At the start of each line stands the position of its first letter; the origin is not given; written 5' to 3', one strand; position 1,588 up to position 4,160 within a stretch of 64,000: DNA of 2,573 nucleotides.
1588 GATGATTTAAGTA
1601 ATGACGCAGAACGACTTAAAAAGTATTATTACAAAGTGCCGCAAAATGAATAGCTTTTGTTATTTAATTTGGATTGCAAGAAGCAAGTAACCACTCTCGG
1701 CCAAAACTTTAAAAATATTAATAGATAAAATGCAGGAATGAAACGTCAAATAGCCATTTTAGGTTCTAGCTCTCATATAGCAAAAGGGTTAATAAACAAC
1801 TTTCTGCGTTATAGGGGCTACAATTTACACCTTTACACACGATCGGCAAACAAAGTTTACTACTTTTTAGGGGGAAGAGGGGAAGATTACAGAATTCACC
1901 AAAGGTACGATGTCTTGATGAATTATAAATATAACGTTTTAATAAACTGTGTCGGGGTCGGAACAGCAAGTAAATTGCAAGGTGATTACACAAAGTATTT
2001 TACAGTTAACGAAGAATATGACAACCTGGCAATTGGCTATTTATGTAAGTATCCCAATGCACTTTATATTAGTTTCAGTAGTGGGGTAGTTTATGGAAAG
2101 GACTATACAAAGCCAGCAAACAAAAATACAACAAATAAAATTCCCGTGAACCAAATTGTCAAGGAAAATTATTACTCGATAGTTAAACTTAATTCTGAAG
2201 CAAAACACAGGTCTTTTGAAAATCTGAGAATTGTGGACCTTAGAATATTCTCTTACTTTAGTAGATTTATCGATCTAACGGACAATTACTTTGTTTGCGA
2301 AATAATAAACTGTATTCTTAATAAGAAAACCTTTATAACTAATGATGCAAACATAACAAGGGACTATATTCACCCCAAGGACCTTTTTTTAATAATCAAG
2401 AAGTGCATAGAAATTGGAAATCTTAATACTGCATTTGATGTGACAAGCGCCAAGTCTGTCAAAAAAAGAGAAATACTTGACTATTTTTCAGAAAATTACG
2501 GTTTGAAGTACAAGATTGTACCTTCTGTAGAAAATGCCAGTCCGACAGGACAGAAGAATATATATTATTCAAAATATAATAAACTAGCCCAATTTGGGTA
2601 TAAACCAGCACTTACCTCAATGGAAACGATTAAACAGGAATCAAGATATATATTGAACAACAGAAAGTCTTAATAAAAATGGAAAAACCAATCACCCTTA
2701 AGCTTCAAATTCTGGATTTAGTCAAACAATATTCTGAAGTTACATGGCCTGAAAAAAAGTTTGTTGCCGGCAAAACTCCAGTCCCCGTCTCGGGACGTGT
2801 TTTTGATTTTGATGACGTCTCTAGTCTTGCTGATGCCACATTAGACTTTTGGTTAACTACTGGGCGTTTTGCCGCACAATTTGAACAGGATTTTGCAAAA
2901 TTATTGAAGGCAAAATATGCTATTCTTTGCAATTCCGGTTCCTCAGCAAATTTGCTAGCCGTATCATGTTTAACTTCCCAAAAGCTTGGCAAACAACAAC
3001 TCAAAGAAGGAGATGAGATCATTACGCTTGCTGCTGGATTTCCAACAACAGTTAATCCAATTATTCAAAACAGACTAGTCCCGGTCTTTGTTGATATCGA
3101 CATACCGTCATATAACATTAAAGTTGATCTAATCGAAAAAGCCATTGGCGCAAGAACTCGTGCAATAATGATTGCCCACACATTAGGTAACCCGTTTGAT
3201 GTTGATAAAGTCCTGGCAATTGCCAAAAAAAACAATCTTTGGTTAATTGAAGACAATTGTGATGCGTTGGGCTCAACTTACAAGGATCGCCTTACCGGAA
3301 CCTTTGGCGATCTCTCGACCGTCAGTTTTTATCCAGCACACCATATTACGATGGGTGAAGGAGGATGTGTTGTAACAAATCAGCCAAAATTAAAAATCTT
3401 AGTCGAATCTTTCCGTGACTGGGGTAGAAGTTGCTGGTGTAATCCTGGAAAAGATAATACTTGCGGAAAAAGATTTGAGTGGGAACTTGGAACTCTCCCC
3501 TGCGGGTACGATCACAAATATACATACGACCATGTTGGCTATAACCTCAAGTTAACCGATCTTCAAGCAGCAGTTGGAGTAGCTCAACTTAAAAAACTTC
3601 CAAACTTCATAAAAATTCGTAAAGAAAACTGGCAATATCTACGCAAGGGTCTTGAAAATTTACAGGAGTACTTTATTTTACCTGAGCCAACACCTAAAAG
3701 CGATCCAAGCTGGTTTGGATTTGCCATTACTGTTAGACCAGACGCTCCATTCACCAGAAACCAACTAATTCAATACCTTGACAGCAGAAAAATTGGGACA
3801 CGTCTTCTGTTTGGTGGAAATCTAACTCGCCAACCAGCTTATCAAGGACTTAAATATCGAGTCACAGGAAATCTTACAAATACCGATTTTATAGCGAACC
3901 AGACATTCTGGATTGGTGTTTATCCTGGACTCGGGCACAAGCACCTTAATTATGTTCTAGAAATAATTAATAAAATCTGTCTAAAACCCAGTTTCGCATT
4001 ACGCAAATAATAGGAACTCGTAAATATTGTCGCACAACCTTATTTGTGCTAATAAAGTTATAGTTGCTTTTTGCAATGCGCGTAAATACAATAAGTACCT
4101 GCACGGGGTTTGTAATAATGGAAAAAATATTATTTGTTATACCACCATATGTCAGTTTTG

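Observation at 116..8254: Nucleotide-sugar modification operon combining a His-type DegT-family 3-dehydratase with two radical SAM enzymes and a polyprenyl-P-sugar GT2/GT-C pair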

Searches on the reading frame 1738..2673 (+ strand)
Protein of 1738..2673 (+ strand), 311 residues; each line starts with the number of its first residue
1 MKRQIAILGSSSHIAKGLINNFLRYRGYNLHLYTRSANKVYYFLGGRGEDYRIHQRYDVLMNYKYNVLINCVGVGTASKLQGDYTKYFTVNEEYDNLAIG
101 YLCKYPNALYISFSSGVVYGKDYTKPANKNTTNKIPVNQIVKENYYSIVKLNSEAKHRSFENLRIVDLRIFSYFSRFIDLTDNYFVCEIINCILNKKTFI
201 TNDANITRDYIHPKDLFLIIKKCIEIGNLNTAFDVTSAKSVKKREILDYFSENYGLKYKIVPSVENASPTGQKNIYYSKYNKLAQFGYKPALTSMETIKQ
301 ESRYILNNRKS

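Call 3: search_protein_families(library=pfam, proteins=[window:1738-2673:+], max_evalue=0.01)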
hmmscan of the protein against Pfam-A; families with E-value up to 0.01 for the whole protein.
window:1738-2673:+ (311 aa): 1 family
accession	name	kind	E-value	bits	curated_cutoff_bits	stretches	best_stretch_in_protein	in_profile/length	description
PF01370.27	Epimerase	-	4.4e-08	33.3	20.9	1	8-221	4-222/240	NAD dependent epimerase/dehydratase family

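Call 4: search_protein_families(library=ncbifam, proteins=[window:1738-2673:+], max_evalue=0.01)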
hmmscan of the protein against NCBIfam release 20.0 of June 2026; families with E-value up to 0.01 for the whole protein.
window:1738-2673:+ (311 aa): 1 family
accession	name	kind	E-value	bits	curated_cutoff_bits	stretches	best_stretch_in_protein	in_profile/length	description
TIGR01181.1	dTDP_gluc_dehyt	equivalog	0.00023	20.4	365.1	1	188-310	195-316/321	dTDP-glucose 4,6-dehydratase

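Call 15: search_solved_structures(query=window:1738-2673:+, show_alignments=2, max_evalue=0.1)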
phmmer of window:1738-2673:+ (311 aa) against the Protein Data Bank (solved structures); distinct sequences matched with E-value up to 0.1: 0.

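Call 72: search_solved_structures(query=A4, max_evalue=0.01)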
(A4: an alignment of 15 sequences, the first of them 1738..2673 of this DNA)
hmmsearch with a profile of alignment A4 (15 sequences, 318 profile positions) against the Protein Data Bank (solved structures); distinct sequences matched with E-value up to 0.01: 12.
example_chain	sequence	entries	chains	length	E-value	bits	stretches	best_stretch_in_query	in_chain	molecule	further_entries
8ftn_A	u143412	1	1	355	0.0015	21.2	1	3-154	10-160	Bifunctional UDP-4-amino-4-deoxy-L-arabinose formyltransferase/UDP-glucuronic acid oxidase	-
1z74_A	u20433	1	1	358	0.0015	21.2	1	3-154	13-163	protein ArnA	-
1z7b_A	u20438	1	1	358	0.0015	21.2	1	3-154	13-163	protein ArnA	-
1z75_A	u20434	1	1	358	0.0015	21.2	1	3-154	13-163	protein ArnA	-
1u9j_A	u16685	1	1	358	0.0016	21.2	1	3-154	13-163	Hypothetical protein yfbG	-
1z73_A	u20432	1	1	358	0.0017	21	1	3-154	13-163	protein ArnA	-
3m2p_A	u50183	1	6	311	0.0026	20.4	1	88-304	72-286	UDP-N-acetylglucosamine 4-epimerase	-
9v5h_G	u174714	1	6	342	0.0036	20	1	5-154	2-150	Bifunctional polymyxin resistance protein ArnA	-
2bll_A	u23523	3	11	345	0.0036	20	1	5-154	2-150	PROTEIN YFBG | UDP-4-amino-4-deoxy-L-arabinose formyltransferase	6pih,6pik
1z7e_A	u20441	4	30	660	0.0043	19.7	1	3-154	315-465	protein ArnA | Bifunctional polymyxin resistance protein ArnA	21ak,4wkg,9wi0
8gjh_A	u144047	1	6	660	0.0083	18.8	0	3-154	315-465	Bifunctional polymyxin resistance protein ArnA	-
6x3b_A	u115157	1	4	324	0.0085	18.8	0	114-304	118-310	GDP-6-deoxy-D-mannose reductase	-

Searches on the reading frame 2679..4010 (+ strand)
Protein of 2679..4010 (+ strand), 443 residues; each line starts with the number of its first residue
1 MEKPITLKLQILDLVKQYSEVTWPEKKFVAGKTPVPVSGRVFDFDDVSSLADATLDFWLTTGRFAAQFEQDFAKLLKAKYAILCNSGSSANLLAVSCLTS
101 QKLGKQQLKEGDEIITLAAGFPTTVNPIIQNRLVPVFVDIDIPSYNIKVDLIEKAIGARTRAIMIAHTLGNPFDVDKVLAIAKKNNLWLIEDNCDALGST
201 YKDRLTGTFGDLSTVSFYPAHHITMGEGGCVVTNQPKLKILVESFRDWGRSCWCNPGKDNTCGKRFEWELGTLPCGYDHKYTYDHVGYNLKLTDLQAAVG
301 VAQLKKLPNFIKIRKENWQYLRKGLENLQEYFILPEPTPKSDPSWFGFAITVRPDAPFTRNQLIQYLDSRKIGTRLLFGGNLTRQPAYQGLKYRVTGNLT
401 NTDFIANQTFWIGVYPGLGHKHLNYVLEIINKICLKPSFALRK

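Call 3: search_protein_families(library=pfam, proteins=[window:2679-4010:+], max_evalue=0.01)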
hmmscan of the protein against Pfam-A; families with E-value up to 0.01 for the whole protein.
window:2679-4010:+ (443 aa): 5 families
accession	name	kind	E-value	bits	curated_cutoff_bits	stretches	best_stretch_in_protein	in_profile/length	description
PF01041.23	DegT_DnrJ_EryC1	-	5.1e-96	322.5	19.8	1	54-430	15-359/360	DegT/DnrJ/EryC1/StrS aminotransferase family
PF00266.25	Aminotran_5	-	1.8e-06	27.6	21.5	1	66-199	46-182/371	Aminotransferase class-V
PF01053.26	Cys_Met_Meta_PP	-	8.1e-06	25.1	27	1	66-194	55-175/381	Cys/Met metabolism PLP-dependent enzyme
PF01212.27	Beta_elim_lyase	-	0.0032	17.3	27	1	66-193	35-169/288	Beta-eliminating lyase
PF00155.27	Aminotran_1_2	-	0.0048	16.6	19.7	1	64-192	43-185/361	Aminotransferase class I and II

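Call 4: search_protein_families(library=ncbifam, proteins=[window:2679-4010:+], max_evalue=0.01)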
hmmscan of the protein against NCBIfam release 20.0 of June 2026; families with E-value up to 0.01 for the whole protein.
window:2679-4010:+ (443 aa): 20 families
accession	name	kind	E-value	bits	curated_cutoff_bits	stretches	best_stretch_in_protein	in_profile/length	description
NF011936.0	PRK15407.1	equivalog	2.3e-218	725.2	423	1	6-434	8-436/440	lipopolysaccharide biosynthesis protein RfbH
TIGR03588.1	PseC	equivalog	5e-60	203.4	423.5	1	36-434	3-380/380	UDP-4-amino-4,6-dideoxy-N-acetyl-beta-L-altrosamine transaminase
TIGR04181.1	NHT_00031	hypoth_equivalog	1.2e-52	179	420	2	56-238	22-213/359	LegC family aminotransferase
NF008658.2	PRK11658.1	equivalog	4.3e-43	147.4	631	2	36-242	6-203/379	UDP-4-amino-4-deoxy-L-arabinose aminotransferase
NF008687.0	PRK11706.1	equivalog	7.7e-43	146.7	375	2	63-247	31-207/375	dTDP-4-amino-4,6-dideoxygalactose transaminase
TIGR02379.1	ECA_wecE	subfamily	8.7e-38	130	434.85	1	61-433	29-374/376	dTDP-4-amino-4,6-dideoxy-D-glucose transaminase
TIGR04427.1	PLP_DesI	equivalog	4e-27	95.3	650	2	56-251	44-230/390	dTDP-4-dehydro-6-deoxyglucose aminotransferase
NF004770.0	PRK06108.1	subfamily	4.7e-06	25.7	422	1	66-194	84-211/396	pyridoxal phosphate-dependent aminotransferase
NF006488.0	PRK08912.1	equivalog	4e-05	22.7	498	1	107-173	107-172/387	aminotransferase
TIGR01326.1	OAH_OAS_sulfhy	subfamily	0.00011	21.1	495.1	1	68-196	62-182/418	O-acetylhomoserine aminocarboxypropyltransferase/cysteine synthase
NF005817.0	PRK07683.1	equivalog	0.00052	18.8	575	1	107-190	109-198/387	aminotransferase A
NF006096.0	PRK08248.1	equivalog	0.0027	16.4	726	1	109-195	101-188/431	homocysteine synthase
NF004650.0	PRK05994.1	equivalog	0.0032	16.3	667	1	75-196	67-188/427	O-acetylhomoserine aminocarboxypropyltransferase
NF006003.0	PRK08133.1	equivalog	0.0036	16.1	522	1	66-194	69-189/396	O-succinylhomoserine sulfhydrylase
NF004975.0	PRK06348.1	equivalog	0.0051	15.8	549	1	107-225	109-229/384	pyridoxal phosphate-dependent aminotransferase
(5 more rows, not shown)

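Call 5: find_encoding_contigs(protein=window:2679-4010:+, flank=10000, max_places=6)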
Protein window:2679-4010:+ (443 aa): 24 contigs read that carry it; 5 places shown.
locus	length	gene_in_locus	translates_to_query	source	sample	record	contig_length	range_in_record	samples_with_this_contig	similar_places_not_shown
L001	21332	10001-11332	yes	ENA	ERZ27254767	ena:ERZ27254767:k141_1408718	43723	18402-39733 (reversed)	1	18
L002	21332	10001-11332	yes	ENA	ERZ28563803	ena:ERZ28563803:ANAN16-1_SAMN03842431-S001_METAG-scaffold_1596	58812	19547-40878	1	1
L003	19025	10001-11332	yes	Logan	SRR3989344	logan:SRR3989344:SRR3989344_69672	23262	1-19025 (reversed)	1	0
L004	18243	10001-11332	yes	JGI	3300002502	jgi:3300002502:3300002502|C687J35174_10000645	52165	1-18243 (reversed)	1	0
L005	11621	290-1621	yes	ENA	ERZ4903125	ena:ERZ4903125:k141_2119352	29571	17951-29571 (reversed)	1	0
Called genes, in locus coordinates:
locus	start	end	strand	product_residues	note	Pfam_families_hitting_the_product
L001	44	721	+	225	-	PF00702:Hydrolase, PF13419:HAD_2, PF13242:Hydrolase_like (faint)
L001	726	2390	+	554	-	PF02776:TPP_enzyme_N, PF00205:TPP_enzyme_M, PF02775:TPP_enzyme_C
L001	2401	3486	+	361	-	PF00535:Glycos_transf_2, PF10111:Glyco_tranf_2_2, PF13641:Glyco_tranf_2_3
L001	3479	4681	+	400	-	PF22674:C2185-like_N, PF04055:Radical_SAM (weak)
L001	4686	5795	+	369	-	PF04055:Radical_SAM, PF13186:SPASM (weak)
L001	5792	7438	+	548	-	PF02310:B12-binding, PF04055:Radical_SAM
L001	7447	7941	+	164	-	-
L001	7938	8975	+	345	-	PF04055:Radical_SAM, PF13186:SPASM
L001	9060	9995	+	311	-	PF01370:Epimerase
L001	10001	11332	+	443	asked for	PF01041:DegT_DnrJ_EryC1, PF01053:Cys_Met_Meta_PP (weak), PF00266:Aminotran_5 (weak)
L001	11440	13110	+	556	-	PF02310:B12-binding, PF04055:Radical_SAM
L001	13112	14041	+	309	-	PF00535:Glycos_transf_2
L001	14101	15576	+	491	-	PF13231:PMT_2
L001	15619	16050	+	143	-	PF07884:VKOR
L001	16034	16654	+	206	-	PF13462:Thioredoxin_4, PF01323:DSBA, PF13743:Thioredoxin_5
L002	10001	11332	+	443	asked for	PF01041:DegT_DnrJ_EryC1, PF01053:Cys_Met_Meta_PP (weak), PF00266:Aminotran_5 (weak)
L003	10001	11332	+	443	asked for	PF01041:DegT_DnrJ_EryC1, PF01053:Cys_Met_Meta_PP (weak), PF00266:Aminotran_5 (weak)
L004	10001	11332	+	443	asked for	PF01041:DegT_DnrJ_EryC1, PF01053:Cys_Met_Meta_PP (weak), PF00266:Aminotran_5 (weak)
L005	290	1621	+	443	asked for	PF01041:DegT_DnrJ_EryC1, PF01053:Cys_Met_Meta_PP (weak), PF00266:Aminotran_5 (weak)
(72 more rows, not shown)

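Call 14: search_solved_structures(query=window:2679-4010:+, show_alignments=3, max_evalue=1e-20)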
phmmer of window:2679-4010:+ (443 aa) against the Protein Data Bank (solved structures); distinct sequences matched with E-value up to 1e-20: 40.
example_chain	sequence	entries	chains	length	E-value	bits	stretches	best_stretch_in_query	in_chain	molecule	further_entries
3bcx_A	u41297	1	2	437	8e-176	588.5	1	7-428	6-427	CDP-6-deoxy-L-threo-D-glycero-4-hexulose-3-dehydrase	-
3bb8_A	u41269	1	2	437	1.4e-174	584.4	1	7-428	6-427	CDP-4-keto-6-deoxy-D-glucose-3-dehydrase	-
2gms_A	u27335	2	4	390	3.1e-61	210.8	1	52-429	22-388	Putative pyridoxamine 5-phosphate-dependent dehydrase, Wbdk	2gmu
3b8x_A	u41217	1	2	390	2.7e-60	207.7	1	52-429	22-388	Pyridoxamine 5-phosphate-dependent dehydrase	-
2r0t_A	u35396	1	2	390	4.4e-60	207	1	52-429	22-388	Pyridoxamine 5-phosphate-dependent dehydrase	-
3gr9_A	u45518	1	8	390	9.4e-60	205.9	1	52-429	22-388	ColD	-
9wvy_A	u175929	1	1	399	2.2e-47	165.2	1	41-416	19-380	Putative NDP-4-keto-6-deoxyglucose-3-dehydratase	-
7b0m_AAA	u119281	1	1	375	4.7e-44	154.2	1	56-247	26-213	Sugar aminotransferase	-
7b0d_A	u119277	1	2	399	6.5e-41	143.8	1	57-251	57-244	Glutamine--scyllo-inositol transaminase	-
3frk_A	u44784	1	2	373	1e-40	143.2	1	58-249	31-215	QdtB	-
3bn1_A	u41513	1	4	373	2.2e-37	132.2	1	57-246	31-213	Perosamine synthetase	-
3dr7_A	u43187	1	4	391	2.7e-37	131.9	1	57-246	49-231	Putative perosamine synthetase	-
3dr4_A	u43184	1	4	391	3.6e-37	131.5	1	57-246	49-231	Putative perosamine synthetase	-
5u1z_A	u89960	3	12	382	7.4e-32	114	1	50-249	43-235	Putative aminotransferase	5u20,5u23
5u21_A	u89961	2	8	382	8.8e-32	113.7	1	50-249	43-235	Putative aminotransferase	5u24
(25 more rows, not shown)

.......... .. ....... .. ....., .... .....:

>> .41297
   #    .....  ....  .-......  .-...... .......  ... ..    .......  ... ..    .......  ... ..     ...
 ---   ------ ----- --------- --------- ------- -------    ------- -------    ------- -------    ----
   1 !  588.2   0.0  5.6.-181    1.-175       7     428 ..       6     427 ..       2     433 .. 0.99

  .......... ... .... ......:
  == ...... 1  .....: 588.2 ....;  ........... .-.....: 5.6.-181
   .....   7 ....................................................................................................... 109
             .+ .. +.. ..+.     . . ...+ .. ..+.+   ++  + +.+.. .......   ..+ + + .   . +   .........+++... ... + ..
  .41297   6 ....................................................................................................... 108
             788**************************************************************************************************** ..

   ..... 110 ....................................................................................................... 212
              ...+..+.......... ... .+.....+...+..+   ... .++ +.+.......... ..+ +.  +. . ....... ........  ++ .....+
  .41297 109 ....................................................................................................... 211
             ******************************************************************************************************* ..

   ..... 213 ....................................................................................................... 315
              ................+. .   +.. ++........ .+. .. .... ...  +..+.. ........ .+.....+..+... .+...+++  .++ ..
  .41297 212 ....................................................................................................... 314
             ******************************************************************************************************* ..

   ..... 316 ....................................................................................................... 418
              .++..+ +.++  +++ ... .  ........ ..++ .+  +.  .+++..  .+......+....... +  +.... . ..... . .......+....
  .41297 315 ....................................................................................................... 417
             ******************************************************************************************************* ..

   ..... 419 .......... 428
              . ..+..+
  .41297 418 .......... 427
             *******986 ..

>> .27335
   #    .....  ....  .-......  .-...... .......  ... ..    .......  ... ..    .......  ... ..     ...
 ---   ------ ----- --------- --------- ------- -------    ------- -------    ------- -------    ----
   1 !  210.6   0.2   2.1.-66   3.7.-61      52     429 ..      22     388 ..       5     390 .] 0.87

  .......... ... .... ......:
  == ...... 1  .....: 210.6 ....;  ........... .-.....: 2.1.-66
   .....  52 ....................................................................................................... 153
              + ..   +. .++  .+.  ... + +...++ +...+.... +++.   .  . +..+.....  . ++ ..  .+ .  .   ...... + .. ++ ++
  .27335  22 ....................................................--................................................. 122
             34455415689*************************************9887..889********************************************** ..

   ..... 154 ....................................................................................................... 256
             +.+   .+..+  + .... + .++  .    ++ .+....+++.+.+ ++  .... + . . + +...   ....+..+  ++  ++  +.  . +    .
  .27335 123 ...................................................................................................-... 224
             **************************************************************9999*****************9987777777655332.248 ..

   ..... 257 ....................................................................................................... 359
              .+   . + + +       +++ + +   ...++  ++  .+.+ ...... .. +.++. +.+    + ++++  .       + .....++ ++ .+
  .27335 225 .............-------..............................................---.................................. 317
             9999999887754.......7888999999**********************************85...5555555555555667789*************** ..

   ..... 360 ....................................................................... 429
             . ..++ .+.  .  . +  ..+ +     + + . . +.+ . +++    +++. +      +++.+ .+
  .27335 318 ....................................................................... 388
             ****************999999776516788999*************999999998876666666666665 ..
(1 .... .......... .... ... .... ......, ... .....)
